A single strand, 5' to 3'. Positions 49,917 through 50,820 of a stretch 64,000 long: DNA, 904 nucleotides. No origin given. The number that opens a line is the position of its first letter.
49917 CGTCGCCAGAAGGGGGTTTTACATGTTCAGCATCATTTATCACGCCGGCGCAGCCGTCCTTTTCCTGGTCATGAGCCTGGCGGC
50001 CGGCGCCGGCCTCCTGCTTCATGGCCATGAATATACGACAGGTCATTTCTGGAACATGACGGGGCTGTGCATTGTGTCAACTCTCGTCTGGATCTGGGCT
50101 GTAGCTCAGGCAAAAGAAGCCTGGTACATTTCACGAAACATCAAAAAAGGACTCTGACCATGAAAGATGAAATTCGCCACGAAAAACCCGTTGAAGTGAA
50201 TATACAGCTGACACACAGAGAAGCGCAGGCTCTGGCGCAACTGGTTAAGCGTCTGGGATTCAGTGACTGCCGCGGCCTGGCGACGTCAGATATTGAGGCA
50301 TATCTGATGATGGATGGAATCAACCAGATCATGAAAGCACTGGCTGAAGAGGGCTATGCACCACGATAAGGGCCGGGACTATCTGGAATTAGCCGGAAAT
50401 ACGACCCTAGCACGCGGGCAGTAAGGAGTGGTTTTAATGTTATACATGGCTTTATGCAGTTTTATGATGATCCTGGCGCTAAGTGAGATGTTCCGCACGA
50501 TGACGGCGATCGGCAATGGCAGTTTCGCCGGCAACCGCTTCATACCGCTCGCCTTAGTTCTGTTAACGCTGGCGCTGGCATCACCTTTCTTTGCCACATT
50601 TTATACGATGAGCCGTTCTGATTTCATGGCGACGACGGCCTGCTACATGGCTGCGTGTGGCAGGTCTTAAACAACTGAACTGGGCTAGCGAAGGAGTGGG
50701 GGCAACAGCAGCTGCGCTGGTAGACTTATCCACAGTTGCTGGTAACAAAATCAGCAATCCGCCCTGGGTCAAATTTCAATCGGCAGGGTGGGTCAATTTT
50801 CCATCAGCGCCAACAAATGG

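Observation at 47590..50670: GC-rich island: DinJ/RelB-like N-terminal domain fused to tandem 90-aa repeats, plus coupled HTH and unknown genes and two tiny membrane proteins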

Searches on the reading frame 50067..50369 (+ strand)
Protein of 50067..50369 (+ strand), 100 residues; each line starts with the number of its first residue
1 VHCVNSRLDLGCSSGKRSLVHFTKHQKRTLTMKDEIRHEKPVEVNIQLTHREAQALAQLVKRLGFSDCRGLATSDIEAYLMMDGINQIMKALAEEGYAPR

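Call 3: search_protein_families(library=pfam, proteins=[window:50067-50369:+], max_evalue=0.1)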
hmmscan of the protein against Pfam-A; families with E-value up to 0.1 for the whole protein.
window:50067-50369:+ (100 aa): 1 family
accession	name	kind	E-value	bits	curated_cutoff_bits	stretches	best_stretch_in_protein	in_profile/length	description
PF24806.1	DUF7706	-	1.4e-24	86.3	27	1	40-100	3-63/63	Family of unknown function (DUF7706)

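Call 4: search_protein_families(library=ncbifam, proteins=[window:50067-50369:+], max_evalue=0.1)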
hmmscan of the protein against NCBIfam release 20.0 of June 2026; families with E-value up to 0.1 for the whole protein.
window:50067-50369:+ (100 aa): 0 families

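Call 8: search_protein_families(library=padloc, proteins=[window:50067-50369:+], max_evalue=0.1)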
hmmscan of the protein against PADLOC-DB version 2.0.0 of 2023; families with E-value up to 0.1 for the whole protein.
window:50067-50369:+ (100 aa): 0 families

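Call 9: search_protein_families(library=phrogs, proteins=[window:50067-50369:+], max_evalue=0.1)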
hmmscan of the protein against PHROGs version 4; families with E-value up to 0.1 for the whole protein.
window:50067-50369:+ (100 aa): 1 family
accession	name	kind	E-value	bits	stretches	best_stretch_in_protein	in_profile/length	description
phrog_30228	-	unknown function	0.053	14.4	0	39-65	5-31/53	-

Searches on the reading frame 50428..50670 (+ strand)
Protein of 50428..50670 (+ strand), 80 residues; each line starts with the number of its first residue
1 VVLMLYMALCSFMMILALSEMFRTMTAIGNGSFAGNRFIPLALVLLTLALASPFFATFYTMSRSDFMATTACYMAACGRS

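Call 3: search_protein_families(library=pfam, proteins=[window:50428-50670:+], max_evalue=0.1)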
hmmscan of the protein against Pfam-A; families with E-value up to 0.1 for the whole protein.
window:50428-50670:+ (80 aa): 0 families

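Call 4: search_protein_families(library=ncbifam, proteins=[window:50428-50670:+], max_evalue=0.1)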
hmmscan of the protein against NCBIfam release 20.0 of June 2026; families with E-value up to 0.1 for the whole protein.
window:50428-50670:+ (80 aa): 0 families

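Call 8: search_protein_families(library=padloc, proteins=[window:50428-50670:+], max_evalue=0.1)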
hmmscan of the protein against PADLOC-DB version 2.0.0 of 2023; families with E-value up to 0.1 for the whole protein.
window:50428-50670:+ (80 aa): 1 family
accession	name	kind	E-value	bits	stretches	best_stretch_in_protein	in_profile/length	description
PDLC00715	Effector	-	0.00064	17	1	13-75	15-77/315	4TM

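Call 9: search_protein_families(library=phrogs, proteins=[window:50428-50670:+], max_evalue=0.1)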
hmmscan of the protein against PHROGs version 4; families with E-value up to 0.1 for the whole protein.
window:50428-50670:+ (80 aa): 0 families
